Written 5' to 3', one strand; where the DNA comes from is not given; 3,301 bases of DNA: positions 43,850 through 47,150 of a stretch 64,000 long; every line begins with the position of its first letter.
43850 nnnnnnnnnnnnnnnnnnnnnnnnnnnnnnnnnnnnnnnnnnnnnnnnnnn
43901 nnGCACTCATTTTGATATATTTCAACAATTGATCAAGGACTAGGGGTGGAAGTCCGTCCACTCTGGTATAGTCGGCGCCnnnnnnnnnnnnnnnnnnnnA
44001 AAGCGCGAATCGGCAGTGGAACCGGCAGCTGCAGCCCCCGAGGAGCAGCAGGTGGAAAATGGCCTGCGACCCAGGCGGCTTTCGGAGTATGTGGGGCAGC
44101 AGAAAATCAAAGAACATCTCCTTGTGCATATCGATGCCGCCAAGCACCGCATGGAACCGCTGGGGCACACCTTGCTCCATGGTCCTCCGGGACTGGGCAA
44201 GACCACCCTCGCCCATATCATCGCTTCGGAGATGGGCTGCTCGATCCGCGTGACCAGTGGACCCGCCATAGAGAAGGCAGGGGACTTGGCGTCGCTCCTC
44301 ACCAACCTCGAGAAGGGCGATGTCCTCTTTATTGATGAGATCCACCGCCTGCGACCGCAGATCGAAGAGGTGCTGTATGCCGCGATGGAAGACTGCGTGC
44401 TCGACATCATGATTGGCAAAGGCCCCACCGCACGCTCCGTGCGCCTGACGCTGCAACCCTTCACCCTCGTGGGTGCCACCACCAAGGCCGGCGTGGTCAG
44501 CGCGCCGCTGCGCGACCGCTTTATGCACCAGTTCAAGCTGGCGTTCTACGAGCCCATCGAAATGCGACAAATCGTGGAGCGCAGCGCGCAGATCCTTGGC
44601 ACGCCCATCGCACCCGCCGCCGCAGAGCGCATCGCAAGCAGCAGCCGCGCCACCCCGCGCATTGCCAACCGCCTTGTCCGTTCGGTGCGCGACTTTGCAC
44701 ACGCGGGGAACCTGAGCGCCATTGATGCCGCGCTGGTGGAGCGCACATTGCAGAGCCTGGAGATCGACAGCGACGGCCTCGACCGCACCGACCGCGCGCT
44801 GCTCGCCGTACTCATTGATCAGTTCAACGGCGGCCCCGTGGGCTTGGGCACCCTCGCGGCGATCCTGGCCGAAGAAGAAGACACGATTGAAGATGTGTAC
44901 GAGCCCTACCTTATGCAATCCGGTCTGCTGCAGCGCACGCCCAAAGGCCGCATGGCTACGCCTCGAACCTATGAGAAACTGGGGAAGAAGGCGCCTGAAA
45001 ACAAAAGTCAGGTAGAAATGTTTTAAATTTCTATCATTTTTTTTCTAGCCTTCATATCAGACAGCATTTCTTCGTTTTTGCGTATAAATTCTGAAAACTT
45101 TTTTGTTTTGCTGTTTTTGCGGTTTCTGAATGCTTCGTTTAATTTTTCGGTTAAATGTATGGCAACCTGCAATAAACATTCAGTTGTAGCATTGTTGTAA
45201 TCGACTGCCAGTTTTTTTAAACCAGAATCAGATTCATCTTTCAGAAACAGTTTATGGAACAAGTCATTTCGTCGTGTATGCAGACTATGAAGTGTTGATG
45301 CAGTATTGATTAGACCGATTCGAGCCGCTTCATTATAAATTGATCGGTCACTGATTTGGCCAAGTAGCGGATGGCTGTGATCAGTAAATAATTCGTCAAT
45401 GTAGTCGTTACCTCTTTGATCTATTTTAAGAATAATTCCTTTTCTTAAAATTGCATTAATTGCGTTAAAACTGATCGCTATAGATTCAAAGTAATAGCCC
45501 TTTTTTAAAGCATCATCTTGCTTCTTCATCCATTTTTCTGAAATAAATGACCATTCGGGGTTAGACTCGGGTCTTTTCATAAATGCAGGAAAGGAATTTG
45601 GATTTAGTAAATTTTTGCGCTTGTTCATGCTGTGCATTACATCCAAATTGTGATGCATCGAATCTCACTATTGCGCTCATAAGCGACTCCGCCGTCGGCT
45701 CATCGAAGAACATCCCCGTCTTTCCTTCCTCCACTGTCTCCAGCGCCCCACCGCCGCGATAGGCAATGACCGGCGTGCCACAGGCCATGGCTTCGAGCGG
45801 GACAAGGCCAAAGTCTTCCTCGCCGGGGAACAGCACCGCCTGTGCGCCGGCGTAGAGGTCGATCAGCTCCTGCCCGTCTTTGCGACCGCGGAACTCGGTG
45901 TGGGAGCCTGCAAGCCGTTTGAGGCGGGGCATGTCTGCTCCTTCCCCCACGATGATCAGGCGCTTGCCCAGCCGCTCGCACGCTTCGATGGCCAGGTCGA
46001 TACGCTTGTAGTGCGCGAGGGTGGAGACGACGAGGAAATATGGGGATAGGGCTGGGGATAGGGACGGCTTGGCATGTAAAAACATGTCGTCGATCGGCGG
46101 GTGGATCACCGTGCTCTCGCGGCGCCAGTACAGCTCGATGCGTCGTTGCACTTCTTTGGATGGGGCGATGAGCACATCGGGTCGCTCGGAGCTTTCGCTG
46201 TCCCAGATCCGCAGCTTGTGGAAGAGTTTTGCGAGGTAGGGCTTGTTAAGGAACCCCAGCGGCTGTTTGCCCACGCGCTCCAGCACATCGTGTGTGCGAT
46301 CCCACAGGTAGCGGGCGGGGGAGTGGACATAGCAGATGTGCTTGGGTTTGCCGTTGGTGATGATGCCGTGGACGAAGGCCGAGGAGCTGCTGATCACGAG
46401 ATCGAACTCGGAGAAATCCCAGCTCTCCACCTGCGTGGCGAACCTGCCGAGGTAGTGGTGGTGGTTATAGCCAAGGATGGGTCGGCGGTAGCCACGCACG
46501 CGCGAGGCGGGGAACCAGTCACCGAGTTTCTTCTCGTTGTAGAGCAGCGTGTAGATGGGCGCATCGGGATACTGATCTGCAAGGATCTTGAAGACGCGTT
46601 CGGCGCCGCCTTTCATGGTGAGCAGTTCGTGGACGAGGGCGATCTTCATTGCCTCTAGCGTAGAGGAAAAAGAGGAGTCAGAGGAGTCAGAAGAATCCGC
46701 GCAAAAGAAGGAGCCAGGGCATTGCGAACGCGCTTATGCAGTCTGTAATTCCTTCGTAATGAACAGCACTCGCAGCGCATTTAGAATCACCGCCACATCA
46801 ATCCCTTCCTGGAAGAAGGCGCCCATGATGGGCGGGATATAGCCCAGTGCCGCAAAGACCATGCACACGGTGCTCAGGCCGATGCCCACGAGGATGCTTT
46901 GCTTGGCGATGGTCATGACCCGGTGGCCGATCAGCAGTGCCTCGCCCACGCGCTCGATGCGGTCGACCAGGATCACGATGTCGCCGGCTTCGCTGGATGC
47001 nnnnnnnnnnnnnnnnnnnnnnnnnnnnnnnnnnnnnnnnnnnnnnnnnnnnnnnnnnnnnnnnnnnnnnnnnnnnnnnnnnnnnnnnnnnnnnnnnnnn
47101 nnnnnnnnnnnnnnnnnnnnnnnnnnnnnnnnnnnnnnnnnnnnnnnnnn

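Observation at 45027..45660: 0.6-kb AT-rich insertion with a HEPN-motif ORF wedged between convergent ruvB and a glycosyltransferase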

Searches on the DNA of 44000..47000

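Call 74: search_rna_families(source=window, start=44000, end=47000, threshold=evalue, max_evalue=1)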
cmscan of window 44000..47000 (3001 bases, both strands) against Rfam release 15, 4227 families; matches with E-value up to 1: 1.
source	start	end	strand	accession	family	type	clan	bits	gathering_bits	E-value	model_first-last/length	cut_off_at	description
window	44094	44155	-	RF00039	DicF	Gene; antisense;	-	19.4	48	0.55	1-52/52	no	DicF RNA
